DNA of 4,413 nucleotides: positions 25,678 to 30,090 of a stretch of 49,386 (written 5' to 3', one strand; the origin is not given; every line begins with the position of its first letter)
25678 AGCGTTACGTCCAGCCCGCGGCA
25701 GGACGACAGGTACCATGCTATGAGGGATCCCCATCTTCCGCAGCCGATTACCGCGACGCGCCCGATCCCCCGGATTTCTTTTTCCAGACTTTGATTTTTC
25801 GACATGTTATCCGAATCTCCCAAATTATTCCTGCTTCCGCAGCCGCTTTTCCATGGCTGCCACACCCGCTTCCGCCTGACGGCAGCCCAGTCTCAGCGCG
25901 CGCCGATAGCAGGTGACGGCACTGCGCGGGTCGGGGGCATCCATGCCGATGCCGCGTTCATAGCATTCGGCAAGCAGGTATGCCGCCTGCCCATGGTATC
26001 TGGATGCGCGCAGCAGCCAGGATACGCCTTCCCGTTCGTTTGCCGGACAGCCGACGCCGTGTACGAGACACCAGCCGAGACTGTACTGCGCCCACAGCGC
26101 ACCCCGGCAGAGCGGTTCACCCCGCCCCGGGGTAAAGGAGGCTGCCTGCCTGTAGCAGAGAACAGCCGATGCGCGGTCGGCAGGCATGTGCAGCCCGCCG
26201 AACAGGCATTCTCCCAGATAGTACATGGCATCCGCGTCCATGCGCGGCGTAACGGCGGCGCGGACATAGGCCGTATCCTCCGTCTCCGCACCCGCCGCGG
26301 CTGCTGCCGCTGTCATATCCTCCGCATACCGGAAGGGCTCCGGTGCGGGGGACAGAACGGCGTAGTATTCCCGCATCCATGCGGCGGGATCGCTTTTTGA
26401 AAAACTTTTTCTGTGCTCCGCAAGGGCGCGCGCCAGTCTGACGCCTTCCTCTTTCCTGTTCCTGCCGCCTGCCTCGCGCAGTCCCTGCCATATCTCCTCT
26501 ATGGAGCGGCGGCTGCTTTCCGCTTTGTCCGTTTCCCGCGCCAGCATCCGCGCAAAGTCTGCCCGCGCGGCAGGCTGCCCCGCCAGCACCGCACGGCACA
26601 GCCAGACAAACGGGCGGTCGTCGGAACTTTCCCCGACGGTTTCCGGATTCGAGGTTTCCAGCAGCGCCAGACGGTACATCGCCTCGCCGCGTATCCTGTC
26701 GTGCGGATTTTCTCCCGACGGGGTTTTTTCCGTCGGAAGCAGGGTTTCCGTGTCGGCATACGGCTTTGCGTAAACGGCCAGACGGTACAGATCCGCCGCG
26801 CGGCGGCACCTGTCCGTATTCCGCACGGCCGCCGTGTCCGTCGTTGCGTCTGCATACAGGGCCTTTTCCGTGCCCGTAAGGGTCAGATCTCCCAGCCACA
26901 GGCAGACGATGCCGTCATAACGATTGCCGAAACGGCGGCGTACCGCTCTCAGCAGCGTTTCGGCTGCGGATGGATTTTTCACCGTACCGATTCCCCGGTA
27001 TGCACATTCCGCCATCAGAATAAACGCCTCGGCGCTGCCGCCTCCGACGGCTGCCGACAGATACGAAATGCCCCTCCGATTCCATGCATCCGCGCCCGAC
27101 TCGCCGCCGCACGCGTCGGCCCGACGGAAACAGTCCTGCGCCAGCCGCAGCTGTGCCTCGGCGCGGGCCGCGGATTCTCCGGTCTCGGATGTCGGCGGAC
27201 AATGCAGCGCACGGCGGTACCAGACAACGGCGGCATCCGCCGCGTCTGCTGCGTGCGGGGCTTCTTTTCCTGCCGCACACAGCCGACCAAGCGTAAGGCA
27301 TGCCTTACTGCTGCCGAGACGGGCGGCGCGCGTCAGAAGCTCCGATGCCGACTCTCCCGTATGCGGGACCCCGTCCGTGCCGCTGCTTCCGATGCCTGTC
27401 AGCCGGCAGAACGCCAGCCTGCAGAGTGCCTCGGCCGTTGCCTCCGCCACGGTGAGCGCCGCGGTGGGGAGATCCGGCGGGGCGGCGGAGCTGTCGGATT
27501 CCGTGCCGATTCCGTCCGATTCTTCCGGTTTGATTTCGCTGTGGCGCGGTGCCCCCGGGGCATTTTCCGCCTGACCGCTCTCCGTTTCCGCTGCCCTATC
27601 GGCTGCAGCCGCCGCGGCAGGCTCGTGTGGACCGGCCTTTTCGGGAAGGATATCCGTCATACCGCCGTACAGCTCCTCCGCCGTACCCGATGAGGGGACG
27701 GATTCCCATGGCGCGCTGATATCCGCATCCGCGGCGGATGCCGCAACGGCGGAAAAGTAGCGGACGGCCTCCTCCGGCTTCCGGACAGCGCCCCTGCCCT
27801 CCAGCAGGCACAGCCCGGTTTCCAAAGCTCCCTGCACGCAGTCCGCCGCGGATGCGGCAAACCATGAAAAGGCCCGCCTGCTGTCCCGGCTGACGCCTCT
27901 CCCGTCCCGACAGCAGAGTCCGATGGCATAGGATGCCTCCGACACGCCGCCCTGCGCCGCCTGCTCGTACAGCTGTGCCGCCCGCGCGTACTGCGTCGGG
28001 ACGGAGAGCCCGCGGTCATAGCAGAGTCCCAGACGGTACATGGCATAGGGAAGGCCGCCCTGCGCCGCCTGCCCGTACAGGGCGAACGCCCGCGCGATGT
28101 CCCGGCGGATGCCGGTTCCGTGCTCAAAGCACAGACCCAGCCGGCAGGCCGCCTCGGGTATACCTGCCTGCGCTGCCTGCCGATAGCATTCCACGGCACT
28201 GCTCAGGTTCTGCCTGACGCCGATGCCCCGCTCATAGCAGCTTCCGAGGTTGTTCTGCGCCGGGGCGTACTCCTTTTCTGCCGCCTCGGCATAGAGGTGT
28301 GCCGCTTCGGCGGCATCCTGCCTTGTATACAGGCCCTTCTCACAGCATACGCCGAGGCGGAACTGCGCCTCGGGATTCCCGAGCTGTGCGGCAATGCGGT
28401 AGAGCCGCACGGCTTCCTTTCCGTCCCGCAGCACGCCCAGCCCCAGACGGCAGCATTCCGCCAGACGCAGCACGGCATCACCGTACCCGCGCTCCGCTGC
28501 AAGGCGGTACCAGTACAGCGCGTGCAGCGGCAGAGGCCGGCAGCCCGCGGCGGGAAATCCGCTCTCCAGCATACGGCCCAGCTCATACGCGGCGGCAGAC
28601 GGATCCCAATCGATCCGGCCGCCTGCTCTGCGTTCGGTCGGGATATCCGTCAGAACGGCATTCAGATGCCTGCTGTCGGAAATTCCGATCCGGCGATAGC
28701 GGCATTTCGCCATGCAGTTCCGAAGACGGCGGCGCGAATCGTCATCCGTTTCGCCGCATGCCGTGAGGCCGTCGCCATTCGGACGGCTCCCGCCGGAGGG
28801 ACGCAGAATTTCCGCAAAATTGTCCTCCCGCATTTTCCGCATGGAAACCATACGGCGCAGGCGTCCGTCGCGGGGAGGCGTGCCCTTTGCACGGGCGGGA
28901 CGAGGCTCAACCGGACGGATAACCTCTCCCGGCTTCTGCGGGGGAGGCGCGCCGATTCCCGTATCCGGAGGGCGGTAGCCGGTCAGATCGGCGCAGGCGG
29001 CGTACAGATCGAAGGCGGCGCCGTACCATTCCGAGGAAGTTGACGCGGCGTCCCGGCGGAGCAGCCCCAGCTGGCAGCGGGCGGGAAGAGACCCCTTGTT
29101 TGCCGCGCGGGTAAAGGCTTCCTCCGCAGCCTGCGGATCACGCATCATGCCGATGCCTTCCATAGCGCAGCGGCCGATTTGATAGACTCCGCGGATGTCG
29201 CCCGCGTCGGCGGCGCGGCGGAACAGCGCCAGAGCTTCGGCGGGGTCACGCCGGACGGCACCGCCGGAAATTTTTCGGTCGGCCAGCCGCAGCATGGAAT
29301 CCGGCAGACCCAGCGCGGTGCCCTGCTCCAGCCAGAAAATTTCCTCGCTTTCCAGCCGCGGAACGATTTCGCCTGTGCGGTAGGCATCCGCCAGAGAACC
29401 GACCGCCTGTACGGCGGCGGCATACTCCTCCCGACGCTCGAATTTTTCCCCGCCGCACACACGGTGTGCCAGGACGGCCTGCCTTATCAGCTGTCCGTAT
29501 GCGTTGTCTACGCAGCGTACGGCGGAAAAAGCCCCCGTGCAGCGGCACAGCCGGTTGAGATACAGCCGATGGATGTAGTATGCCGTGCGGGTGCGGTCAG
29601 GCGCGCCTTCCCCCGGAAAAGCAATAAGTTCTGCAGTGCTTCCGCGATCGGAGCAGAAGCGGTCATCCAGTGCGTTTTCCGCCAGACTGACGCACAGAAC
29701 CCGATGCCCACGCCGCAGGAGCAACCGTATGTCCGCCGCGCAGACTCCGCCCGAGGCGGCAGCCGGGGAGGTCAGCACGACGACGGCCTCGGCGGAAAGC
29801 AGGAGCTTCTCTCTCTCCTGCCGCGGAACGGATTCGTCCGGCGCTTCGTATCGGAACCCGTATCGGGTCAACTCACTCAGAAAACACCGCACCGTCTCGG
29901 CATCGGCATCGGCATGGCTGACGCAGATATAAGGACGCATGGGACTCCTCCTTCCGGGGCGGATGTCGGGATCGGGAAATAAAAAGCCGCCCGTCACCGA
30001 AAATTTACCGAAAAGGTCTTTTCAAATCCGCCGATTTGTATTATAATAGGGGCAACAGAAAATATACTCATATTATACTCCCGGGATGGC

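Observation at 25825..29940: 1371-aa cytoplasmic TIR-like / Sel1-repeat protein apparently co-transcribed with gpsA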

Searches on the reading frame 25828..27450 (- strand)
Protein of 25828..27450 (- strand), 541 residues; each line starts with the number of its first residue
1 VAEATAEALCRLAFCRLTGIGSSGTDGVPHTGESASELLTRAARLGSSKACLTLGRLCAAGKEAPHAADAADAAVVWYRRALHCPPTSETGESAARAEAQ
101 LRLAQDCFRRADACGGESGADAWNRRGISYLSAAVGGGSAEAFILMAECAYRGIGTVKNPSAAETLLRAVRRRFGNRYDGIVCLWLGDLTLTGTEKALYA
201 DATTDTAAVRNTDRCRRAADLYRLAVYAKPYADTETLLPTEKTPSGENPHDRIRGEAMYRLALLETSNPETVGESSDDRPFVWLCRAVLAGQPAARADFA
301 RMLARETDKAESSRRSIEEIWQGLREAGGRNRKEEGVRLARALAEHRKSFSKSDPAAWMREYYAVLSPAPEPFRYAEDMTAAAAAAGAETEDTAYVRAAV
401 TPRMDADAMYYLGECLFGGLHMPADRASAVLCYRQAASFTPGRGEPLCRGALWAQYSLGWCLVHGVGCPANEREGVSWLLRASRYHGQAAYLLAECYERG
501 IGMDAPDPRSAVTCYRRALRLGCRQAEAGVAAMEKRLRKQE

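Call 61: predict_structure(alignment_id=A4)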
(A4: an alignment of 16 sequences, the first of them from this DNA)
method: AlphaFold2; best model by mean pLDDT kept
length: 541 residues; sequences in the alignment: 16
mean_pLDDT: 84.7   pTM: 0.83
mean pLDDT of the five models: 84.7, 82.6, 82.5, 82.1, 81.8
residues with pLDDT >= 90: 301; 70-90: 142; 50-70: 73; < 50: 25
segments of 3 or more residues with pLDDT < 50: 23-31, 197-199, 234-245
pLDDT, mean of each block of 10 residues (from residue 1): 89 80 44 82 91 88 65 91 74 82 94 88 96 93 95 93 95 91 95 60 67 92 92 46 58 93 90 84 95 92 90 84 75 67 62 80 76 80 57 75 95 94 95 96 89 97 97 98 96 97 95 97 94 93 86
secondary structure, 60 per line:
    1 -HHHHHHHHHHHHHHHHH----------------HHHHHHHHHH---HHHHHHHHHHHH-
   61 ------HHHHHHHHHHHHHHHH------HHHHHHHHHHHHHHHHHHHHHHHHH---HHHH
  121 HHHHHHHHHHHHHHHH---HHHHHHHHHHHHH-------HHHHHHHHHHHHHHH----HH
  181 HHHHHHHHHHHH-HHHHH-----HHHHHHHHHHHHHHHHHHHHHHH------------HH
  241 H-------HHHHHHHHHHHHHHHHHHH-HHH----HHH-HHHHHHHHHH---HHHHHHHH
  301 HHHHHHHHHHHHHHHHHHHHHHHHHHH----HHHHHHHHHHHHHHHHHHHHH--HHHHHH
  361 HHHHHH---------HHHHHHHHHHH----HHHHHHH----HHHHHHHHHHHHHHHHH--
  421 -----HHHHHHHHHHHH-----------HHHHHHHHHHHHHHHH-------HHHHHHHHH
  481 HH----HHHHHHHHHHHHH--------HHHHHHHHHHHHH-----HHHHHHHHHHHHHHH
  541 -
elements in order: H2-18 H35-44 H48-59 H67-82 H89-113 H117-136 H140-152 H160-174 H179-192 H194-198 H204-226 H249-267 H280-289 H293-327 H332-352 H355-366 H376-386 H391-397 H402-418 H426-437 H449-464 H472-482 H487-499 H508-520 H526-540

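Call 63: fold_search(model_id=the predicted structure, library=pdb)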
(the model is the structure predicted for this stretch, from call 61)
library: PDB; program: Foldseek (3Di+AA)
matches with E <= 10: 543; with E <= 0.001: 20
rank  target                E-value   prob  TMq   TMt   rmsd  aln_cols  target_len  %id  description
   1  6ok3_B                1.1e-08  1.00  0.29  0.31  22.5       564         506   16  Crystal structure of Sel1 repeat protein from Oxalobacter formigenes (released 2020-04-15)
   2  6ok3_A                1.5e-08  1.00  0.34  0.36  16.2       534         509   16  Crystal structure of Sel1 repeat protein from Oxalobacter formigenes (released 2020-04-15)
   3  4bwr                  2.1e-08  1.00  0.33  0.38  23.5       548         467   18  Crystal structure of c5321: a protective antigen present in uropathogenic Escherichia coli strains displaying an SLR fol (released 2013-07-24)
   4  8sxq_A                7.9e-08  1.00  0.31  0.45  13.8       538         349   13  Crystal structure of Sel-1 repeat protein LceB from Legionella pneumophila (released 2024-01-24)
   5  8sxq_C                4.9e-07  1.00  0.30  0.44  15.5       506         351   15  Crystal structure of Sel-1 repeat protein LceB from Legionella pneumophila (released 2024-01-24)
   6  8sxq_B                5.5e-07  1.00  0.31  0.46  13.1       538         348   13  Crystal structure of Sel-1 repeat protein LceB from Legionella pneumophila (released 2024-01-24)
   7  8ket_C                2.4e-06  1.00  0.22  0.22  24.6       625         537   14  Cryo-EM structure of HRD1-SEL1LFL-XTP3B complex (released 2025-02-19)
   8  6onw_B                3.8e-06  1.00  0.24  0.34  17.7       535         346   14  Crystal structure of Sel1 repeat protein from Oxalobacter formigenes (released 2020-04-29)
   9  6onw_A                4.4e-06  1.00  0.26  0.37  13.4       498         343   15  Crystal structure of Sel1 repeat protein from Oxalobacter formigenes (released 2020-04-29)
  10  9og0_C                4.6e-06  1.00  0.23  0.20  25.4       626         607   14  Cryo-EM structure of OS9-SEL1L-HRD1 dimer (released 2025-07-30)
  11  6vk1_A                5.6e-06  1.00  0.22  0.20  25.7       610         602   16  CryoEM structure of Hrd1/Hrd3 part from Hrd1-Usa1/Der1/Hrd3 complex (released 2020-04-29)
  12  8kev_D                6.5e-06  1.00  0.23  0.28  23.9       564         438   13  Cryo-EM structure of HRD1-SEL1L-XTP3B (state D1) complex (released 2025-02-19)
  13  1ouv                  9.5e-06  1.00  0.25  0.44  11.1       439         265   12  Helicobacter cysteine rich protein C (HcpC) (released 2004-03-30)
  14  6deh_A                9.8e-06  1.00  0.23  0.36  14.3       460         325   13  Structure of LpnE Effector Protein from Legionella pneumophila (sp. Philadelphia) (released 2018-12-19)
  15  8kev_C                2.4e-05  1.00  0.23  0.28  22.4       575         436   13  Cryo-EM structure of HRD1-SEL1L-XTP3B (state D1) complex (released 2025-02-19)
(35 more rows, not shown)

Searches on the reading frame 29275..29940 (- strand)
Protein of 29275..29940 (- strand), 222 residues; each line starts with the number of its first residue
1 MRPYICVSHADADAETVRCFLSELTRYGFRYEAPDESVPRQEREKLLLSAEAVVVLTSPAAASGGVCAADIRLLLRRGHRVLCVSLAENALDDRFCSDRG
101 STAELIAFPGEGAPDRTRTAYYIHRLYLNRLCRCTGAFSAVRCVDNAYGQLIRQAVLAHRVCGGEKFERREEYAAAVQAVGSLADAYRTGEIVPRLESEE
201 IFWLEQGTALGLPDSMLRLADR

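Call 6: search_solved_structures(query=window:29275-29940:-, max_evalue=10, show_alignments=3)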
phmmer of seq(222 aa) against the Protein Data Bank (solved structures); distinct sequences matched with E-value up to 10: 2.
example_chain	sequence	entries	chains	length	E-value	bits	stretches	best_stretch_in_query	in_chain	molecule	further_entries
3m6m_D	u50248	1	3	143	0.45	13.3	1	72-114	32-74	Sensory/regulatory protein rpfC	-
6ok3_A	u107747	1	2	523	0.66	12.8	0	170-219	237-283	Sel1 repeat protein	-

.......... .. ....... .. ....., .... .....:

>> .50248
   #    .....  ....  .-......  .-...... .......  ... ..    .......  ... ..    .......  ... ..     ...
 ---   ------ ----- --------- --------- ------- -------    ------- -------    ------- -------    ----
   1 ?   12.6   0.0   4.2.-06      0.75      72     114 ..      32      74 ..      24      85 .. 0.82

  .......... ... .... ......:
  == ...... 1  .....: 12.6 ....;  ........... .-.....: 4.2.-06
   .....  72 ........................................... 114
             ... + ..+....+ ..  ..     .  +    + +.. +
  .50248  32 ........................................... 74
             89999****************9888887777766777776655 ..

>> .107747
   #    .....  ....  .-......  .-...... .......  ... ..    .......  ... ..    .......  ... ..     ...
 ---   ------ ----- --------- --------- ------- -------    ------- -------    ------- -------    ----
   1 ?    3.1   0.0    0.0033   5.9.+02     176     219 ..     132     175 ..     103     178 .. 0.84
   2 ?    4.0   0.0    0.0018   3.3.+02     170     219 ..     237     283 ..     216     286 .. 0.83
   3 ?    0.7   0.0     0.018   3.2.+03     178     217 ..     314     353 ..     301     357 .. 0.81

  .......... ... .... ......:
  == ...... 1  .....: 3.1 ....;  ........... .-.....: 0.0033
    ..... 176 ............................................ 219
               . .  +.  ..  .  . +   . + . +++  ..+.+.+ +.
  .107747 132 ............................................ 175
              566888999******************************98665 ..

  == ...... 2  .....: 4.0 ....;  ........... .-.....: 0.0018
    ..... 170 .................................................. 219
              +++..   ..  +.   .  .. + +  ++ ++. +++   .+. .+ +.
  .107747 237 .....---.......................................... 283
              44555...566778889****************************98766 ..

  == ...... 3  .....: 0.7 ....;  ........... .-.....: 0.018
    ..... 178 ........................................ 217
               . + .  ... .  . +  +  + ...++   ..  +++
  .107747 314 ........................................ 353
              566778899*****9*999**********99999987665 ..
